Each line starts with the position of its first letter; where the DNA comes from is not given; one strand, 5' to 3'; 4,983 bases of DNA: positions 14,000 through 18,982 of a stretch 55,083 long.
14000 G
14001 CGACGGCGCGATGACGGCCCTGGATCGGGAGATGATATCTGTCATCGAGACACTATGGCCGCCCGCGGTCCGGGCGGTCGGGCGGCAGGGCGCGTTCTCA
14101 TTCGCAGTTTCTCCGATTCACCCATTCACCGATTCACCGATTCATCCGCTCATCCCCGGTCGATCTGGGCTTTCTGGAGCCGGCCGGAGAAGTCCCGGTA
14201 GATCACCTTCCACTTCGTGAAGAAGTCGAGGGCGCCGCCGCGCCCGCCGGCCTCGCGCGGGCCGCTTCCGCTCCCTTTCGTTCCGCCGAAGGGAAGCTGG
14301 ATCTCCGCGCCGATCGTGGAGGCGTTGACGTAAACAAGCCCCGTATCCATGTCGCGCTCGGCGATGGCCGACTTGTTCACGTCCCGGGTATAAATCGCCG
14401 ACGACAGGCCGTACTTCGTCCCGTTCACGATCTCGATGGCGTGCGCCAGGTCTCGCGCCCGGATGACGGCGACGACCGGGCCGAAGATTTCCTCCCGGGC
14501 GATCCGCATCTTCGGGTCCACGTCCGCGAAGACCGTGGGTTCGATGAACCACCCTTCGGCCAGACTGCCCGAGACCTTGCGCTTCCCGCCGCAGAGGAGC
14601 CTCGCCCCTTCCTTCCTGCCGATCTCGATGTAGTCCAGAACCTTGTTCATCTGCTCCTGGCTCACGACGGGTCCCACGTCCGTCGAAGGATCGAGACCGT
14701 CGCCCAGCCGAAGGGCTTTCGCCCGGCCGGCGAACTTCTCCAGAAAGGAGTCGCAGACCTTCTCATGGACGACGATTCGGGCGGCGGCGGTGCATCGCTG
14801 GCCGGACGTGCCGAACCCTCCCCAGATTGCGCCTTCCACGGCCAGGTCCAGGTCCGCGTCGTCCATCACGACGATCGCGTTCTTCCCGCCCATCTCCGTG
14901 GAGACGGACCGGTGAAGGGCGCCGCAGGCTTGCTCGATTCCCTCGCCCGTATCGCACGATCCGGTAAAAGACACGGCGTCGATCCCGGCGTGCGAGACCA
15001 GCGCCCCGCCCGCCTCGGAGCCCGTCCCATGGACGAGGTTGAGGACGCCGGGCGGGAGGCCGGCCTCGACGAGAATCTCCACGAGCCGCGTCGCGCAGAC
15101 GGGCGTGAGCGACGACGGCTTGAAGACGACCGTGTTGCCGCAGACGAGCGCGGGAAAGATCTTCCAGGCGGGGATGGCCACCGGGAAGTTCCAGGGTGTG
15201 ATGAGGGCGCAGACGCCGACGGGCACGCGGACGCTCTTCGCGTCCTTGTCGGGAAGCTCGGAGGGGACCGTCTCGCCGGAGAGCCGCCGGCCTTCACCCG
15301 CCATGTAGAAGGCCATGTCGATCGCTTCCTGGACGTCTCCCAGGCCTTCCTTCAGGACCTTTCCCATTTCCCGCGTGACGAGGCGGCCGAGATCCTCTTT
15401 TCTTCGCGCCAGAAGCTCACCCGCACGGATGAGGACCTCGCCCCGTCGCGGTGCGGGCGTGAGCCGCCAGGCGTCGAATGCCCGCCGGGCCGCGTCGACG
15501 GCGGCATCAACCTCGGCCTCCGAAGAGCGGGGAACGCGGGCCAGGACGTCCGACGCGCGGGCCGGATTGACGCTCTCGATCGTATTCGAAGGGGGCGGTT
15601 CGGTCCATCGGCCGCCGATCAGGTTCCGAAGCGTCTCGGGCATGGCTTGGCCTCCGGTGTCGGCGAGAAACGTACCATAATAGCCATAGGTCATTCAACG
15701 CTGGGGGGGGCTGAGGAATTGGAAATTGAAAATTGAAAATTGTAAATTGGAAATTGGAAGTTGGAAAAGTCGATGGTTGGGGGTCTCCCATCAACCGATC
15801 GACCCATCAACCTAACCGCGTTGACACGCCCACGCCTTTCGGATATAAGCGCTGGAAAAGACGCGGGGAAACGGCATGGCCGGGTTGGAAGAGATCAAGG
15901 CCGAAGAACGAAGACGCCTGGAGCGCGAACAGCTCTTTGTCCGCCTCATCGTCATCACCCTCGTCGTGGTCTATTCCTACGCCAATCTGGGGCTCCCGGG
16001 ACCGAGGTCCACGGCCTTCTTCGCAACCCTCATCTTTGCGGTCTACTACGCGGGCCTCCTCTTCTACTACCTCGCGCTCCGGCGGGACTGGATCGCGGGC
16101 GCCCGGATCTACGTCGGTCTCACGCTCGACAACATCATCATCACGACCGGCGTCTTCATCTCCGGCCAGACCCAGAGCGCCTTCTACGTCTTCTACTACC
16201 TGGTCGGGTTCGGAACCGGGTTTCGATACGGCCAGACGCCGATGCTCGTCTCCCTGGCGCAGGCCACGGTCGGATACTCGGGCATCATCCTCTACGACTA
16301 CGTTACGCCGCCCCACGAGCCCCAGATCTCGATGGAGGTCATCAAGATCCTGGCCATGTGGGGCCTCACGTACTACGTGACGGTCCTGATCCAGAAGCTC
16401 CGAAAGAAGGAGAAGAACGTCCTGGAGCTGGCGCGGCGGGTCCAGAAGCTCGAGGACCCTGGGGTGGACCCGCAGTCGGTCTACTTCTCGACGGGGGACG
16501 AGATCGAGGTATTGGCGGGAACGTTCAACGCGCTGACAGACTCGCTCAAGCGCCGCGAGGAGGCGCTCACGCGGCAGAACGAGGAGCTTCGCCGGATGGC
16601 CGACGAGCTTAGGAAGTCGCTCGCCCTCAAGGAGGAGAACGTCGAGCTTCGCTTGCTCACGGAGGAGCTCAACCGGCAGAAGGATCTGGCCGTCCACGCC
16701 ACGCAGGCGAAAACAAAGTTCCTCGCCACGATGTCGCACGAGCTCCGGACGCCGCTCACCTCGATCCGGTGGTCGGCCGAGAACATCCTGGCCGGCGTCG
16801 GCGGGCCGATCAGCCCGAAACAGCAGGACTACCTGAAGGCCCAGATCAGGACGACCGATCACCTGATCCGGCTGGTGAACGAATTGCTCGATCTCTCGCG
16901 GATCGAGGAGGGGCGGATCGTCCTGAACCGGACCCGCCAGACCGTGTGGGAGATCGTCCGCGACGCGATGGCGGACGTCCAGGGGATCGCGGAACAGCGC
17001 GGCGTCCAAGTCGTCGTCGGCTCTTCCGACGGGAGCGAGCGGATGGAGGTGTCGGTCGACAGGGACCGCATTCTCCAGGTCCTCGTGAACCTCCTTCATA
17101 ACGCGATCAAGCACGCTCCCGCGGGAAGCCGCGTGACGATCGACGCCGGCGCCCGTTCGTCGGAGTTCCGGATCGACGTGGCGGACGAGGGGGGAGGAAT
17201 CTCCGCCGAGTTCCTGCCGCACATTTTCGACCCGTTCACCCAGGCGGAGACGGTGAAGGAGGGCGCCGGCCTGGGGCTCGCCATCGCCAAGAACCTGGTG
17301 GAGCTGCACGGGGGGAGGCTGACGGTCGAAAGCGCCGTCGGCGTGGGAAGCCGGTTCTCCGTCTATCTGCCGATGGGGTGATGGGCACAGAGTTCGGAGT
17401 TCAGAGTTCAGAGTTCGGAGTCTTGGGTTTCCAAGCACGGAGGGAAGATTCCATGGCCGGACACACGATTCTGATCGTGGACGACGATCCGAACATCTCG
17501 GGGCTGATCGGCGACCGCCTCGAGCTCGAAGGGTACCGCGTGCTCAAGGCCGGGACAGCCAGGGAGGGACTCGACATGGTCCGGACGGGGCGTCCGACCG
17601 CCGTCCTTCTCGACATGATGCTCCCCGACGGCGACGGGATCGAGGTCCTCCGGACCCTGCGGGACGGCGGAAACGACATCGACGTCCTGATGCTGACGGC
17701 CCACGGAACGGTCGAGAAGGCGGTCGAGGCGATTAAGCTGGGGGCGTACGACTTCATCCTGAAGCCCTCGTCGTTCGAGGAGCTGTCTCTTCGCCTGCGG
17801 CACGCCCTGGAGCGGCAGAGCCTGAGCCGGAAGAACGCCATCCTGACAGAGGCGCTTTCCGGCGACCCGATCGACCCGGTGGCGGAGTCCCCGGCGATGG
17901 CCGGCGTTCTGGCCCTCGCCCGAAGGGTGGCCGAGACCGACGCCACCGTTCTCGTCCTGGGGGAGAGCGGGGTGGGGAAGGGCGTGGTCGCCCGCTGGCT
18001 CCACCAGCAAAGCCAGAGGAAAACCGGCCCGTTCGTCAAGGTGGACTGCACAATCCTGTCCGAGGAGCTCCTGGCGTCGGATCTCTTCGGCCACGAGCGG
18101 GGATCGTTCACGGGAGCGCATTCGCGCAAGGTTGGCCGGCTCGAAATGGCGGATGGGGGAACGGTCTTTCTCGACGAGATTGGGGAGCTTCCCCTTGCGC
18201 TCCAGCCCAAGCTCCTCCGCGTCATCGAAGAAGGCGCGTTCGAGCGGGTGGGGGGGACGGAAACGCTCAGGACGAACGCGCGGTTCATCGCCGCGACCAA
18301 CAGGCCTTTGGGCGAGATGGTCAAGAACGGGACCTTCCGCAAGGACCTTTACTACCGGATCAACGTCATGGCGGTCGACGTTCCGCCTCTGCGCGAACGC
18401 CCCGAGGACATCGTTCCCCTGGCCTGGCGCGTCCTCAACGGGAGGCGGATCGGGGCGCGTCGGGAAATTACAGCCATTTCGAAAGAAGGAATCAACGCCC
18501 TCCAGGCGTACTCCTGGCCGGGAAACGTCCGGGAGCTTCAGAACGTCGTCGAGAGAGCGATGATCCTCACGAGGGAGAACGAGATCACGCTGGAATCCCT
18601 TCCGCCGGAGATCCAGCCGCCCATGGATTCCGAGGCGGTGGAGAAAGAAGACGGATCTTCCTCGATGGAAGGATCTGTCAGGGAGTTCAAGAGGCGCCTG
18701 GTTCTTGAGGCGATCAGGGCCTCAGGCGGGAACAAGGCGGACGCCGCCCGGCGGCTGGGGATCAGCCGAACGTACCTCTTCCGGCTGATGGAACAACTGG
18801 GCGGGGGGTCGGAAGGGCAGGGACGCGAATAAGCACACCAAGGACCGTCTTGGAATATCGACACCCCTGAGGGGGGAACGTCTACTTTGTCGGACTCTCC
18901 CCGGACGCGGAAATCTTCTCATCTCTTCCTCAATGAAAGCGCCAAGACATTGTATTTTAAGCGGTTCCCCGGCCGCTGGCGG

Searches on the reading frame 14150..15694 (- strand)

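Call 11: search_protein_families(library=pfam, proteins=[window:14150-15694:-])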
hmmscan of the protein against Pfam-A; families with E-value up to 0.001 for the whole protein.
window:14150-15694:- (514 aa): 1 family
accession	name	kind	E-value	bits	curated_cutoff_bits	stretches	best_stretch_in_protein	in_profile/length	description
PF00171.27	Aldedh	-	4.5e-171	569.9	23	1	30-498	1-461/461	Aldehyde dehydrogenase family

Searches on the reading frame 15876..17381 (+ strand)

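Call 11: search_protein_families(library=pfam, proteins=[window:15876-17381:+])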
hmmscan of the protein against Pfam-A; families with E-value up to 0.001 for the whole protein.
window:15876-17381:+ (501 aa): 3 families
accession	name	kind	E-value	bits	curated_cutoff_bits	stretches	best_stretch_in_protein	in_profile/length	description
PF02518.31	HATPase_c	-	6.6e-28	97.8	26.4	1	395-500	2-109/111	Histidine kinase-, DNA gyrase B-, and HSP90-like ATPase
PF00512.31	HisKA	-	4.3e-19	68.8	26.9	1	278-346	1-66/66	His Kinase A (phospho-acceptor) domain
PF00672.30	HAMP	-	0.00081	20.1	25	0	184-225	12-52/53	HAMP domain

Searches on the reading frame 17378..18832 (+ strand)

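Call 12: search_protein_families(library=pfam, proteins=[window:17378-18832:+])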
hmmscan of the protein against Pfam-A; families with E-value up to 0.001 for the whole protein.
window:17378-18832:+ (484 aa): 8 families
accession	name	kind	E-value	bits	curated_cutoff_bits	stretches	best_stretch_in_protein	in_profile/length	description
PF00158.32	Sigma54_activat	-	7.3e-66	221.4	20.2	1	169-333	3-167/168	Sigma-54 interaction domain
PF00072.30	Response_reg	-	9.2e-27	93.9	30.2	1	31-140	1-110/111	Response regulator receiver domain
PF25601.1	AAA_lid_14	-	7.9e-23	80.5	27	1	339-420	1-82/87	AAA+ ATPase lid domain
PF14532.12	Sigma54_activ_2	-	8.1e-17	62.2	25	1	182-338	15-138/138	Sigma-54 interaction domain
PF02954.25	HTH_8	-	3.1e-08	33.7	22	1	434-468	2-36/42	Bacterial regulatory protein, Fis family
PF07724.20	AAA_2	-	4.3e-07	30.5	27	1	189-313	4-129/166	AAA domain (Cdc48 subfamily)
PF07728.20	AAA_5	-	1.6e-06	28.6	22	1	191-311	2-125/139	AAA domain (dynein-related subfamily)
PF00493.29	MCM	-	0.00045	19.8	23.3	1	186-323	55-187/224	MCM P-loop domain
